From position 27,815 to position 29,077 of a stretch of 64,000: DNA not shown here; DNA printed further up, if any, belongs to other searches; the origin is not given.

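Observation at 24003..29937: Five-gene radical-SAM cluster (2x B12-rSAM, SPASM/twitch rSAM, acyltransferase, membrane GT2) directly downstream of rpoD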

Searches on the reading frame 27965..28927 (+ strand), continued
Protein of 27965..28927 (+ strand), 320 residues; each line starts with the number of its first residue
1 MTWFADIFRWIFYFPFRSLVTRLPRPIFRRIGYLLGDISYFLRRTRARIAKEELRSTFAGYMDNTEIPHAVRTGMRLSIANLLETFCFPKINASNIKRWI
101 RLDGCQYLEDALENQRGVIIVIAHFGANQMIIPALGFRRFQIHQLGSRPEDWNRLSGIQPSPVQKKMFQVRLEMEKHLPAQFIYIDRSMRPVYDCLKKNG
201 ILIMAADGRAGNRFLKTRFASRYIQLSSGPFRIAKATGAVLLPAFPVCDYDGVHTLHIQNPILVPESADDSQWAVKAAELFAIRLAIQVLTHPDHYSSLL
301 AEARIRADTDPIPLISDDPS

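Call 56: find_homologous_proteins(query=window:27965-28927:+, max_evalue=1e-10)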
Query window:27965-28927:+ (320 aa): 17 proteins with E <= 1e-10 among 1680 candidates.
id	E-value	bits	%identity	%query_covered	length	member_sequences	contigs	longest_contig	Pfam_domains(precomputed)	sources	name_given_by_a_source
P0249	1.3e-215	733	100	100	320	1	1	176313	PF03279.19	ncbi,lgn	-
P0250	6.9e-105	369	50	100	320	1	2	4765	PF03279.19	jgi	-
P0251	1.0e-98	349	48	99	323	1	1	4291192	PF03279.19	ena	-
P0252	7.4e-98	346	50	99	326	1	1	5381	PF03279.19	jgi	-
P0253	9.6e-97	342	48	99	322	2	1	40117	PF03279.19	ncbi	-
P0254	1.2e-96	342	50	99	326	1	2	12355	PF03279.19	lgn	-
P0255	2.9e-96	341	49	99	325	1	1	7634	PF03279.19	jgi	jgi:phosphatidylinositol dimannoside acyltransferase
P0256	5.9e-95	336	49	99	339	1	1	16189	PF03279.19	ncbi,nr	ncbi:hypothetical protein JXA80_05350 [bacterium]|nr:hypothetical protein [candidate division CSSED1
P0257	2.8e-91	324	47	99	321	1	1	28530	PF03279.19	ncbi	-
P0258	8.4e-90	320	46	99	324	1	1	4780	PF03279.19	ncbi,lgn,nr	ncbi:lysophospholipid acyltransferase family protein [bacterium]|nr:lysophospholipid acyltransferase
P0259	1.1e-88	316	51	90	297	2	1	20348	PF03279.19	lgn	-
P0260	1.9e-83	299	53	79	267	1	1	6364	PF03279.19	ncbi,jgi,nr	ncbi:MAG TPA: lysophospholipid acyltransferase family protein, partial [bacterium]|nr:lysophospholip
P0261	9.0e-75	270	44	96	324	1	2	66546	PF03279.19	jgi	jgi:KDO2-lipid IV(A) lauroyltransferase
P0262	4.2e-71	258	41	100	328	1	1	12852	PF03279.19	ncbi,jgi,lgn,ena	-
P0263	2.8e-68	249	40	96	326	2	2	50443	PF03279.19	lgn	-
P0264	8.1e-68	247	41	97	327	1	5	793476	PF03279.19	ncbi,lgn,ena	-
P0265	1.5e-28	118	29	92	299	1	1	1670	PF03279.19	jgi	jgi:KDO2-lipid IV(A) lauroyltransferase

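Call 59: search_protein_families(library=ncbifam, proteins=[L117:12261-13856:+, L117:14056-15552:+, L117:15549-16826:+, L124:14247-15881:+, L117:4432-6462:+, L117:10749-12254:+], max_evalue=1e-20)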
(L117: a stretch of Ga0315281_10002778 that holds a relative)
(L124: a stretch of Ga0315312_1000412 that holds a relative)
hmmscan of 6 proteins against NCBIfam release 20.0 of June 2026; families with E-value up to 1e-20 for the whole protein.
L117:12261-13856:+ (531 aa): 2 families
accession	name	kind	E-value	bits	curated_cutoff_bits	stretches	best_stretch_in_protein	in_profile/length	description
TIGR03471.1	HpnJ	equivalog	1.3e-30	106.7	577.6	1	226-437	200-400/472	hopanoid biosynthesis associated radical SAM protein HpnJ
TIGR04072.2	rSAM_ladder_B12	equivalog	8.7e-28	97.1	360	0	200-441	156-389/443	lipid biosynthesis B12-binding/radical SAM protein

L117:14056-15552:+ (498 aa): 3 families
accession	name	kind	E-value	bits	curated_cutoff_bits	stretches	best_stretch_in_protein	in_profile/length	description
TIGR03471.1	HpnJ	equivalog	7.8e-29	100.9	577.6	1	55-438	58-413/472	hopanoid biosynthesis associated radical SAM protein HpnJ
TIGR04072.2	rSAM_ladder_B12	equivalog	2.3e-28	99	360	0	193-431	161-389/443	lipid biosynthesis B12-binding/radical SAM protein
TIGR04013.1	B12_SAM_MJ_1487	hypoth_equivalog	2e-22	79.6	251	0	64-170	42-143/382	TIGR04013 family B12-binding domain/radical SAM domain-containing protein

L117:15549-16826:+ (425 aa): 4 families
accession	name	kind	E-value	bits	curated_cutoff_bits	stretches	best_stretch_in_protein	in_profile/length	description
TIGR04385.1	B12_rSAM_cofa1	equivalog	2.8e-89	300.3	450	1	15-407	16-414/438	B12 lower ligand biosynthesis radical SAM protein BzaD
TIGR04072.2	rSAM_ladder_B12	equivalog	7.6e-71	239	360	1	2-408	1-394/443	lipid biosynthesis B12-binding/radical SAM protein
TIGR02026.1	BchE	equivalog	1.2e-25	90.4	481.35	1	32-316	38-323/497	magnesium-protoporphyrin IX monomethyl ester anaerobic oxidative cyclase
NF045585.1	rSAM_slr0320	equivalog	3.6e-21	75.2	775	0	91-397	133-448/511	photosystem II high light acclimation radical SAM protein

L124:14247-15881:+ (544 aa): 12 families
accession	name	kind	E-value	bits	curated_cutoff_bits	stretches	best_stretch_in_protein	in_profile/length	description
TIGR02026.1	BchE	equivalog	5.7e-51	173.9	481.35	1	16-428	17-415/497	magnesium-protoporphyrin IX monomethyl ester anaerobic oxidative cyclase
TIGR04072.2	rSAM_ladder_B12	equivalog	1.6e-40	139.1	360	1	190-376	165-349/443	lipid biosynthesis B12-binding/radical SAM protein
NF050148.1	rSAM_ApyD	equivalog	1.6e-39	135.8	750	1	20-405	24-400/645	RiPP biosynthesis radical SAM protein ApyD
TIGR04385.1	B12_rSAM_cofa1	equivalog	1.3e-36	126.8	450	1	22-371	21-359/438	B12 lower ligand biosynthesis radical SAM protein BzaD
TIGR03471.1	HpnJ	equivalog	4.3e-35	121.5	577.6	1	83-406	91-395/472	hopanoid biosynthesis associated radical SAM protein HpnJ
TIGR04479.1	bcpD_PhpK_rSAM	subfamily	5.5e-34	117.4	600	1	201-372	237-405/504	PhpK family radical SAM P-methyltransferase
NF038361.1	rSAM_Sden_1168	equivalog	1e-33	116.7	575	1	19-395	83-470/560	Sden_1168 family B12-binding radical SAM P-methyltransferase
TIGR03975.1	rSAM_ocin_1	subfamily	4.5e-31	108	281.85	1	58-370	126-424/606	RiPP maturation radical SAM C-methyltransferase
NF033070.1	rSAM_AprD4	equivalog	7.2e-25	87.8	500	1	149-428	144-419/456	AprD4 family radical SAM diol-dehydratase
TIGR04013.1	B12_SAM_MJ_1487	hypoth_equivalog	4.4e-24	85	251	0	294-396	250-355/382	TIGR04013 family B12-binding domain/radical SAM domain-containing protein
TIGR04367.1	HpnR_B12_rSAM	equivalog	2.2e-23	82.6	650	1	21-420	22-393/490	hopanoid C-3 methylase HpnR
TIGR04014.1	B12_SAM_MJ_0865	equivalog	7.3e-22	77.7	360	1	89-398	68-358/434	methyl-coenzyme M reductase glutamine C-methyltransferase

L117:4432-6462:+ (676 aa): 0 families

L117:10749-12254:+ (501 aa): 14 families
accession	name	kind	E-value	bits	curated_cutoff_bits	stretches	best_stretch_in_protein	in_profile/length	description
TIGR02026.1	BchE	equivalog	7.1e-60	203.3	481.35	1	86-431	53-401/497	magnesium-protoporphyrin IX monomethyl ester anaerobic oxidative cyclase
NF050148.1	rSAM_ApyD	equivalog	1.2e-55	189.1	750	1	71-413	50-392/645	RiPP biosynthesis radical SAM protein ApyD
TIGR03471.1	HpnJ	equivalog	1.1e-52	179.5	577.6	1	87-425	61-398/472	hopanoid biosynthesis associated radical SAM protein HpnJ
NF038361.1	rSAM_Sden_1168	equivalog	9.7e-50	169.6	575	1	2-418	64-477/560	Sden_1168 family B12-binding radical SAM P-methyltransferase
TIGR04013.1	B12_SAM_MJ_1487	hypoth_equivalog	2.3e-43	148.5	251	1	80-412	27-355/382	TIGR04013 family B12-binding domain/radical SAM domain-containing protein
TIGR04072.2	rSAM_ladder_B12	equivalog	4e-41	141.1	360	1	125-426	98-384/443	lipid biosynthesis B12-binding/radical SAM protein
TIGR04479.1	bcpD_PhpK_rSAM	subfamily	1.5e-40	139.1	600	1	151-427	175-444/504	PhpK family radical SAM P-methyltransferase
TIGR04014.1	B12_SAM_MJ_0865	equivalog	2.4e-40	138.7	360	1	125-414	68-358/434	methyl-coenzyme M reductase glutamine C-methyltransferase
TIGR04367.1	HpnR_B12_rSAM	equivalog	1e-32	113.3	650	1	88-459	52-413/490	hopanoid C-3 methylase HpnR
NF033712.0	B12_rSAM_KedN5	subfamily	1.4e-30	106.2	700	1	85-305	51-275/624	KedN5 family methylcobalamin-dependent radical SAM C-methyltransferase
TIGR04385.1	B12_rSAM_cofa1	equivalog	1.6e-29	103.4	450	1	67-392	35-364/438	B12 lower ligand biosynthesis radical SAM protein BzaD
NF033070.1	rSAM_AprD4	equivalog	5e-29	101.5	500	1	201-420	170-396/456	AprD4 family radical SAM diol-dehydratase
TIGR04295.1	B12_rSAM_oligo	hypoth_equivalog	1.7e-25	89.6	400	1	114-427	92-394/422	TIGR04295 family B12-binding domain-containing radical SAM protein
TIGR03975.1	rSAM_ocin_1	subfamily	1.8e-25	89.5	281.85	1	87-392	119-430/606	RiPP maturation radical SAM C-methyltransferase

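Call 77: search_protein_representatives(alignment_id=A5)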
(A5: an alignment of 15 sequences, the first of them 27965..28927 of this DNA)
Query: 15 sequences, 323 profile positions. Proteins with E-value up to 0.001 (for the whole library): 11820; up to 1e-10: 4451; up to 1e-30: 270. The best 150 are listed.
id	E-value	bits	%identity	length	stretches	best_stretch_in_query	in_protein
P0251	1.2e-142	491.8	-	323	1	1-321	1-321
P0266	1.7e-133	461.7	-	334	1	4-321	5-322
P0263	2.3e-132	457.9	-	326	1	2-321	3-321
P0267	1.6e-107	376.3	-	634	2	4-298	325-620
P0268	4.3e-102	358.5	-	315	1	8-319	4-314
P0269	1.3e-96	340.4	-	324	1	3-321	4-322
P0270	3.5e-95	335.7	-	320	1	1-318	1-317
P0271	2.7e-86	306.5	-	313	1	22-319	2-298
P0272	3.7e-83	296.2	-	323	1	2-320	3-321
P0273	4.1e-83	296.1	-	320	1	3-306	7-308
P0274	6.5e-81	288.9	-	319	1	5-316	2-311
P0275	2.6e-80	286.9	-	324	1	3-321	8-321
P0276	7.8e-80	285.3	-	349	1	11-316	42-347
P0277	9.1e-80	285.1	-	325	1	4-319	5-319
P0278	8.6e-78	278.6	-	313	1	7-300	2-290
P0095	3.1e-75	270.2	-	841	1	2-317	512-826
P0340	1.1e-59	219.1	-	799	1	13-300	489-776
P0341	1.4e-59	218.8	-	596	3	6-161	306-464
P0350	1.6e-57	212.0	-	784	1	3-300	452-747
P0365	2.8e-54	201.4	-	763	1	2-318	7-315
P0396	4.0e-49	184.4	-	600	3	2-296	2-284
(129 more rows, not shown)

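Call 78: search_protein_families(library=pfam, proteins=[P0340, P0350, P0365, P0267, P0341, P0396], max_evalue=0.001)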
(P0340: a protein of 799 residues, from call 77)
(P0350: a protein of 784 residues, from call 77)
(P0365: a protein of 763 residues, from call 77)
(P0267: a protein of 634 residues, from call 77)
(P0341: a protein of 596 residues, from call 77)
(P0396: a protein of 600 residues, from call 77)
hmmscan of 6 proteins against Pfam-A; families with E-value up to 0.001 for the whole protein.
P0340 (799 aa): 2 families
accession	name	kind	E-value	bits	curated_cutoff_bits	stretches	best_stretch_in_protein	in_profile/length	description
PF01943.22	Polysacc_synt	-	1.2e-22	81.1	28.2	1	20-276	14-273/274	Polysaccharide biosynthesis protein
PF03279.18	Lip_A_acyltrans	-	1.3e-20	74.2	22.3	1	495-773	25-287/295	Bacterial lipid A biosynthesis acyltransferase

P0350 (784 aa): 3 families
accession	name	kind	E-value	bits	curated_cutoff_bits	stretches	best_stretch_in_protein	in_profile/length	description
PF03279.18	Lip_A_acyltrans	-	2.3e-23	83.3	22.3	1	465-744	22-287/295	Bacterial lipid A biosynthesis acyltransferase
PF02310.24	B12-binding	-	4.1e-15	56.1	32.1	1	9-136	4-121/121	B12 binding domain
PF04055.27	Radical_SAM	-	3.5e-14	53.7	29.5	1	195-352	4-162/166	Radical SAM superfamily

P0365 (763 aa): 6 families
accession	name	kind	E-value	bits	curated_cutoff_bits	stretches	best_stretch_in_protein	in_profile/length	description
PF01593.30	Amino_oxidase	-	7.7e-18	65.4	19.8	1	330-759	1-443/443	Flavin containing amine oxidoreductase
PF03279.18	Lip_A_acyltrans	-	5.4e-17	62.4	22.3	1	15-298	14-290/295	Bacterial lipid A biosynthesis acyltransferase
PF13450.12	NAD_binding_8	-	7.6e-10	39.4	21.9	1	325-383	1-60/68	NAD(P)-binding Rossmann-like domain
PF01266.30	DAO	-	3.5e-05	23.9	27.9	1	322-359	1-38/353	FAD dependent oxidoreductase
PF01494.25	FAD_binding_3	-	7.7e-05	22.5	22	1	322-362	3-43/349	FAD binding domain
PF00890.30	FAD_binding_2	-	7.7e-05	22.5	20.4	1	322-358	1-37/414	FAD binding domain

P0267 (634 aa): 1 family
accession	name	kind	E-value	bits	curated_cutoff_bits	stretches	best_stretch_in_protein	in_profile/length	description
PF03279.18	Lip_A_acyltrans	-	1.1e-41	143.4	22.3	2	322-619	8-287/295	Bacterial lipid A biosynthesis acyltransferase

P0341 (596 aa): 1 family
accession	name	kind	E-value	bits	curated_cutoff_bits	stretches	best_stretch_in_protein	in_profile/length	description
PF03279.18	Lip_A_acyltrans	-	6.7e-91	305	22.3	2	312-592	18-294/295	Bacterial lipid A biosynthesis acyltransferase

P0396 (600 aa): 1 family
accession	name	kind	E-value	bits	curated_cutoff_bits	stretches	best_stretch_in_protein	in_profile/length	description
PF03279.18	Lip_A_acyltrans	-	4.2e-99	331.9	22.3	2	4-293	10-295/295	Bacterial lipid A biosynthesis acyltransferase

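Call 81: search_protein_families(library=pfam, alignment_id=A6, max_evalue=0.00001)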
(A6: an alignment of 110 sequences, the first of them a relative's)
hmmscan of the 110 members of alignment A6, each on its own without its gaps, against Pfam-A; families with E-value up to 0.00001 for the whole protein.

A. member 1, L097:3973-5469:+ (498 aa): 1 family
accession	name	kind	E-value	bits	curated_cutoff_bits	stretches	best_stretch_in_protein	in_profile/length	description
PF04932.20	Wzy_C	-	4.4e-07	30.2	31.7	1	284-420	7-149/149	O-Antigen ligase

B. families by the number of members that match (of 110 scanned): 67 families (the first 25 are shown)
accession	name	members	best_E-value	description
PF04055.27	Radical_SAM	28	3.3e-30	Radical SAM superfamily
PF02310.24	B12-binding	27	1.9e-21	B12 binding domain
PF03279.18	Lip_A_acyltrans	18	2.2e-29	Bacterial lipid A biosynthesis acyltransferase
PF01663.27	Phosphodiest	7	5.5e-45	Type I phosphodiesterase / nucleotide pyrophosphatase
PF00884.28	Sulfatase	4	7.8e-40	Sulfatase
PF01943.22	Polysacc_synt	4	6.2e-20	Polysaccharide biosynthesis protein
PF00501.34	AMP-binding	3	7.1e-79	AMP-binding enzyme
PF04932.20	Wzy_C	3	1e-14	O-Antigen ligase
PF13440.11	Polysacc_synt_3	3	5.2e-14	Polysaccharide biosynthesis protein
PF13193.12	AMP-binding_C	3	2.5e-13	AMP-binding enzyme C-terminal domain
PF19864.5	Radical_SAM_N2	3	3.8e-07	Radical SAM proteins, N-terminal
PF01370.27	Epimerase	2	1.1e-43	NAD dependent epimerase/dehydratase family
PF16363.11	GDP_Man_Dehyd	2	5.4e-37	GDP-mannose 4,6 dehydratase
PF01075.23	Glyco_transf_9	2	1e-32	Glycosyltransferase family 9 (heptosyltransferase)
PF01593.30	Amino_oxidase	2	7.6e-28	Flavin containing amine oxidoreductase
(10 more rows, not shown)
